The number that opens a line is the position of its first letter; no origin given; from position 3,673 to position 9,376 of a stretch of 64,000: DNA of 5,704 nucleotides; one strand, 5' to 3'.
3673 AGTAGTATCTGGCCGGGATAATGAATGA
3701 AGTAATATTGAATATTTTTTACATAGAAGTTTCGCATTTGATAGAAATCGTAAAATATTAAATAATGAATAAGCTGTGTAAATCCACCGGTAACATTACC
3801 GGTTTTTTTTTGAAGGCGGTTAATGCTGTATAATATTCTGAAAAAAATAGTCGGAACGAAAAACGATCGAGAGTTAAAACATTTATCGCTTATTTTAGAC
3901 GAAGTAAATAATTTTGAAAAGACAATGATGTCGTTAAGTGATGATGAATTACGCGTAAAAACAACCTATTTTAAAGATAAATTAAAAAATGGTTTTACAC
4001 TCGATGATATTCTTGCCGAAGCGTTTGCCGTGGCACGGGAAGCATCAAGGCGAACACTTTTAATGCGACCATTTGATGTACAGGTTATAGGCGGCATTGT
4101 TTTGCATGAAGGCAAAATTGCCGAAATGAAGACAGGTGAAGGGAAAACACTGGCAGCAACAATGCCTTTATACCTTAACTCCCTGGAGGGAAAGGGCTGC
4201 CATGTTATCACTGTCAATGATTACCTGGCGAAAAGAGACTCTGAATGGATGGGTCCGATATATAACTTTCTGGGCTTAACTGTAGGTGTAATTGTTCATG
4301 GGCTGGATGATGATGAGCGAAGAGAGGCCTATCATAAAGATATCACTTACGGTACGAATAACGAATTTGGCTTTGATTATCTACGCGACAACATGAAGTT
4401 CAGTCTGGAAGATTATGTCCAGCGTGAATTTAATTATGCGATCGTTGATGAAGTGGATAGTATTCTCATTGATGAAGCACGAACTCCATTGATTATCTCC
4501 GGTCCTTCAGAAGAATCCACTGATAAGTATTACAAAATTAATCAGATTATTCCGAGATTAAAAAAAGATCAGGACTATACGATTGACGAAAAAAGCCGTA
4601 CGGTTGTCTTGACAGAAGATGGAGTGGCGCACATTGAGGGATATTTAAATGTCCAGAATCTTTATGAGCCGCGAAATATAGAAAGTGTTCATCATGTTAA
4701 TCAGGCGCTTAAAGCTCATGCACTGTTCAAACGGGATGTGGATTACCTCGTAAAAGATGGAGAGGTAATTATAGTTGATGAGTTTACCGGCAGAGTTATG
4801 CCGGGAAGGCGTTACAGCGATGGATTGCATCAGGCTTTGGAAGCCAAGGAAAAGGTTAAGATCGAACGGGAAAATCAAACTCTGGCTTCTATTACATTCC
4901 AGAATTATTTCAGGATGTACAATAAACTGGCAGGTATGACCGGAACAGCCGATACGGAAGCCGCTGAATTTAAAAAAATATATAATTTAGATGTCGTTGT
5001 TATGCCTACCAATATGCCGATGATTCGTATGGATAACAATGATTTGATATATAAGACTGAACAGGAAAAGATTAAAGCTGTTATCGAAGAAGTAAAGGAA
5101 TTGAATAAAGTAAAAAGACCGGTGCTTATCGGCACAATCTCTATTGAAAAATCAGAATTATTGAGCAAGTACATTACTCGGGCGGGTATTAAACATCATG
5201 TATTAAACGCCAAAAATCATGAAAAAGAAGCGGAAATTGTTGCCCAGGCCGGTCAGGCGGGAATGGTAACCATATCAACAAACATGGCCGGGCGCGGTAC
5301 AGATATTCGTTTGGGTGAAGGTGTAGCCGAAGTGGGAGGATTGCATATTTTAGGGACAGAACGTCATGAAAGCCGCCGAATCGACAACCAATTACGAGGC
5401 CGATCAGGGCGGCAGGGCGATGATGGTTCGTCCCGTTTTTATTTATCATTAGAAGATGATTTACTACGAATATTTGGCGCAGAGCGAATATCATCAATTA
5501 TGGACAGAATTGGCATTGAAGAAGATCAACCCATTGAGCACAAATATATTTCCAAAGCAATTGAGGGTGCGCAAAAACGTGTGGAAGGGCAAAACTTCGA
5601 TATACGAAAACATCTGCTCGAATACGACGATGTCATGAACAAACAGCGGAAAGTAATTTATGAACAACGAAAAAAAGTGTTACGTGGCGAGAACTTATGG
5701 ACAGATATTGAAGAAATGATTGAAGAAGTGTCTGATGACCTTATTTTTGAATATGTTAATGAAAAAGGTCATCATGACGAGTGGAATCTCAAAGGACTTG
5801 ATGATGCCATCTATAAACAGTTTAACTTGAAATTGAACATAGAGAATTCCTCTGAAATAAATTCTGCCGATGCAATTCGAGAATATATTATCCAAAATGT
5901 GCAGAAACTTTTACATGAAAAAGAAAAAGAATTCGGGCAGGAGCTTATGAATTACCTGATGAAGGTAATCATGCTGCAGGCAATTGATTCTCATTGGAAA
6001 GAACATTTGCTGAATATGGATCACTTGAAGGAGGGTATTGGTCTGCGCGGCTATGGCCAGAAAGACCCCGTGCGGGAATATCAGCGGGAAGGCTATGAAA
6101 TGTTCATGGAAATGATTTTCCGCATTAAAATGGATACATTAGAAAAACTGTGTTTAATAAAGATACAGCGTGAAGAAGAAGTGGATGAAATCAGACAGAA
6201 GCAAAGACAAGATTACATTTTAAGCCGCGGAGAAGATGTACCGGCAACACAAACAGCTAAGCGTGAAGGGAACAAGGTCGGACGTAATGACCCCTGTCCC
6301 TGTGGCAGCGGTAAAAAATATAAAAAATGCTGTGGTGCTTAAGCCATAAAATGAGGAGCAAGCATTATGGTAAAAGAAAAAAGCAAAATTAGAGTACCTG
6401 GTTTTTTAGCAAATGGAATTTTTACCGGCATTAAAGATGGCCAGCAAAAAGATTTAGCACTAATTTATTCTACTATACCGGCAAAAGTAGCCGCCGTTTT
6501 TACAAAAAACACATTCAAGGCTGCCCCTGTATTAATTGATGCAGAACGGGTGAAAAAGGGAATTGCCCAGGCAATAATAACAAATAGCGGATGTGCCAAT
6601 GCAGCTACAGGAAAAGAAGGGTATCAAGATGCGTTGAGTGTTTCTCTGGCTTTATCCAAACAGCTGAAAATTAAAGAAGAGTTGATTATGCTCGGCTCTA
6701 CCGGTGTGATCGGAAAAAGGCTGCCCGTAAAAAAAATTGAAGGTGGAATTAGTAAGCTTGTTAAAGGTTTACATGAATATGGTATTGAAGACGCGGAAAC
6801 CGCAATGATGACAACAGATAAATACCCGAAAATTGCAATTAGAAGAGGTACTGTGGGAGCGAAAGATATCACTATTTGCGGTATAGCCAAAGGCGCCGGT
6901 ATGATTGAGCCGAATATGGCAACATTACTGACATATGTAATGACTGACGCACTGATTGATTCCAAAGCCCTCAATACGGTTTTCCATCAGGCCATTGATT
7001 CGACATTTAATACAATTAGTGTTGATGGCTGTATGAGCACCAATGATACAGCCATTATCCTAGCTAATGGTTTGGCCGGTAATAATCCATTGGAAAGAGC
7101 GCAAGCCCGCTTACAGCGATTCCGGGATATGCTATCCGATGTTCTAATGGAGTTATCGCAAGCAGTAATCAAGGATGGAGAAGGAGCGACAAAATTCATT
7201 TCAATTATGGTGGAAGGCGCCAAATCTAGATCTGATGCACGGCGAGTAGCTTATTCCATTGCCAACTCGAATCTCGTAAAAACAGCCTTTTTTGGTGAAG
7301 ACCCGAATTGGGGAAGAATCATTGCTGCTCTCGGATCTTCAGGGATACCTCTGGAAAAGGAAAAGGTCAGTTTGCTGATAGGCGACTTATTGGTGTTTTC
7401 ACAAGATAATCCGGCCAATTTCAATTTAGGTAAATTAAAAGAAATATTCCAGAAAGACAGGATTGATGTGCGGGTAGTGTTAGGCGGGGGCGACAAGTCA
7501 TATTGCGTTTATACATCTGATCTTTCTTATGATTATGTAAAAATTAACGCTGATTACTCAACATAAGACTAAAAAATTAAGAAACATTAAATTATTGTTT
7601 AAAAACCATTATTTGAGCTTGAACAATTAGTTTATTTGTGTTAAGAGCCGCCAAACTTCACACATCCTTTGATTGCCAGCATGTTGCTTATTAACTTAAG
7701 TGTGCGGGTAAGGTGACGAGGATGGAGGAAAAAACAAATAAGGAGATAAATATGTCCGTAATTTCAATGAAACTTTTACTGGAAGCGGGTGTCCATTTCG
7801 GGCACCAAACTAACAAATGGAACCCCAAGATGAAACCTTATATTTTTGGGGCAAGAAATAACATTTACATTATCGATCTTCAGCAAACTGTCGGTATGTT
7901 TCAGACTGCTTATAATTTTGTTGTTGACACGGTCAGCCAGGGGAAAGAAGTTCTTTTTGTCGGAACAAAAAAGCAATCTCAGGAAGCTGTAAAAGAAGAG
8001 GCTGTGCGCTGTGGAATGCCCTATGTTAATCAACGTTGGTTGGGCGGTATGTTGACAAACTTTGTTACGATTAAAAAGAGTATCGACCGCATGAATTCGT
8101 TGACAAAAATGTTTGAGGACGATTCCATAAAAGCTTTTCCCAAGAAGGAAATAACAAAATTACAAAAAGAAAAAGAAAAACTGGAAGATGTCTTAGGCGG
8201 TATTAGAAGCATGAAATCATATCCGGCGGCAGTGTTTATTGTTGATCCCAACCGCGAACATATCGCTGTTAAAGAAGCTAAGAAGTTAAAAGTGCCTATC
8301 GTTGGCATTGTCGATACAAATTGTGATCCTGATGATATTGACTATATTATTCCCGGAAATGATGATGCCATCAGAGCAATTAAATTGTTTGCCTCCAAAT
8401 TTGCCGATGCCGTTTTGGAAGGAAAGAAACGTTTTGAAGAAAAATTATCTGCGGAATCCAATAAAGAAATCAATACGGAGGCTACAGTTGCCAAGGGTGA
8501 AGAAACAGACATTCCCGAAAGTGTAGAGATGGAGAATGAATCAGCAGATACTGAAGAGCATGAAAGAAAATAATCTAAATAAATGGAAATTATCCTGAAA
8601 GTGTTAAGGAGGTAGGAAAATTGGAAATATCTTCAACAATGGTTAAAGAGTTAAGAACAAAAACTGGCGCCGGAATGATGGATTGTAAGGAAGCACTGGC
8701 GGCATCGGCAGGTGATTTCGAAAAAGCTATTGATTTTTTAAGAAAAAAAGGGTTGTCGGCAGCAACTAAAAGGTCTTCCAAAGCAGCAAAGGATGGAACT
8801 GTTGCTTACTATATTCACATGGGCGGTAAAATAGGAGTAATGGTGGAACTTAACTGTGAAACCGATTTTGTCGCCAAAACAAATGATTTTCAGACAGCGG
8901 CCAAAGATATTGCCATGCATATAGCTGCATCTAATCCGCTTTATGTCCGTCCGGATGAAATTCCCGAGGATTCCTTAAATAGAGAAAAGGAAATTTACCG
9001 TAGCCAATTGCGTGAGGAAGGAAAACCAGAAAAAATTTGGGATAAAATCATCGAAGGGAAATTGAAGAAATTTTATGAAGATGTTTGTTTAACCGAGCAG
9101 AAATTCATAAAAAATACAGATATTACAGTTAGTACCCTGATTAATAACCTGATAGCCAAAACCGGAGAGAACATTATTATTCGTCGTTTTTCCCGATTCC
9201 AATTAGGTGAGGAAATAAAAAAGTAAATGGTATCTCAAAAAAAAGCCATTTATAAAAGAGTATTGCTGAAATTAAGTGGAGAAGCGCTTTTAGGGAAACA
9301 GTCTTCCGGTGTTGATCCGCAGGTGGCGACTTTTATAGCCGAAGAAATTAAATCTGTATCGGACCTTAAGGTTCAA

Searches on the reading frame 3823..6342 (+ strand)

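Call 59: search_protein_families(library=pfam, proteins=[window:3823-6342:+], max_evalue=0.00001)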
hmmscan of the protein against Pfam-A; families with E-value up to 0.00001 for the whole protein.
window:3823-6342:+ (839 aa): 6 families
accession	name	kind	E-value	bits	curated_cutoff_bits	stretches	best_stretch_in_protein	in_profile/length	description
PF07517.20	SecA_DEAD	-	4.6e-134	446.6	24.6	1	6-384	1-290/290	SecA DEAD-like domain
PF21090.3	P-loop_SecA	-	1.5e-79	266.8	27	2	399-499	1-101/205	SecA P-loop domain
PF07516.18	SecA_SW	-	1.7e-72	244.1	26.7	1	570-778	1-198/200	SecA Wing and Scaffold domain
PF01043.26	SecA_PP_bind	-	3.1e-47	160.1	23.5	1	232-340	2-110/110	SecA preprotein cross-linking domain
PF02810.21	SEC-C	-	2.3e-10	40.6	20.4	1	821-838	1-18/19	SEC-C motif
PF00270.35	DEAD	-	1.2e-06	28.8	26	1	97-216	16-131/167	DEAD/DEAH box helicase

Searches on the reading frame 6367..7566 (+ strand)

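Call 59: search_protein_families(library=pfam, proteins=[window:6367-7566:+], max_evalue=0.00001)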
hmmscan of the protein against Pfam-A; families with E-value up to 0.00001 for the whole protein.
window:6367-7566:+ (399 aa): 1 family
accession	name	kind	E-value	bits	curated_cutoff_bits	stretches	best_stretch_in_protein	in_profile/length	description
PF01960.23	ArgJ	-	1.1e-141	472.4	32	1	15-399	2-377/377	ArgJ family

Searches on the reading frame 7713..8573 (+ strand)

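Call 59: search_protein_families(library=pfam, proteins=[window:7713-8573:+], max_evalue=0.00001)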
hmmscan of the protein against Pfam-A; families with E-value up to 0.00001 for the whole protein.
window:7713-8573:+ (286 aa): 1 family
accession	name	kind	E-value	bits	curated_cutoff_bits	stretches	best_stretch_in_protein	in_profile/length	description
PF00318.25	Ribosomal_S2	-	3.4e-101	337.4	26.1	1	22-237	1-216/216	Ribosomal protein S2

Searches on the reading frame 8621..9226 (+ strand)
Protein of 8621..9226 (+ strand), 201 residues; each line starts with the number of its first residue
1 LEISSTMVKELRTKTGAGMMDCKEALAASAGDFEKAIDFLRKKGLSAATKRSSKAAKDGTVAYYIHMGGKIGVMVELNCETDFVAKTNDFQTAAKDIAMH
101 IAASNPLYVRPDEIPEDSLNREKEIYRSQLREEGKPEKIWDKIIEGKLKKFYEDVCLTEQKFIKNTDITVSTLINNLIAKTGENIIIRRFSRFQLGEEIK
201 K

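Call 59: search_protein_families(library=pfam, proteins=[window:8621-9226:+], max_evalue=0.00001)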
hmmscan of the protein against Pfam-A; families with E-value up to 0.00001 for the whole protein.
window:8621-9226:+ (201 aa): 1 family
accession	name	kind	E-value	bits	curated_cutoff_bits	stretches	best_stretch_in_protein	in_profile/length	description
PF00889.24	EF_TS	-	4.2e-44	151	27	1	50-197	70-204/204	Elongation factor TS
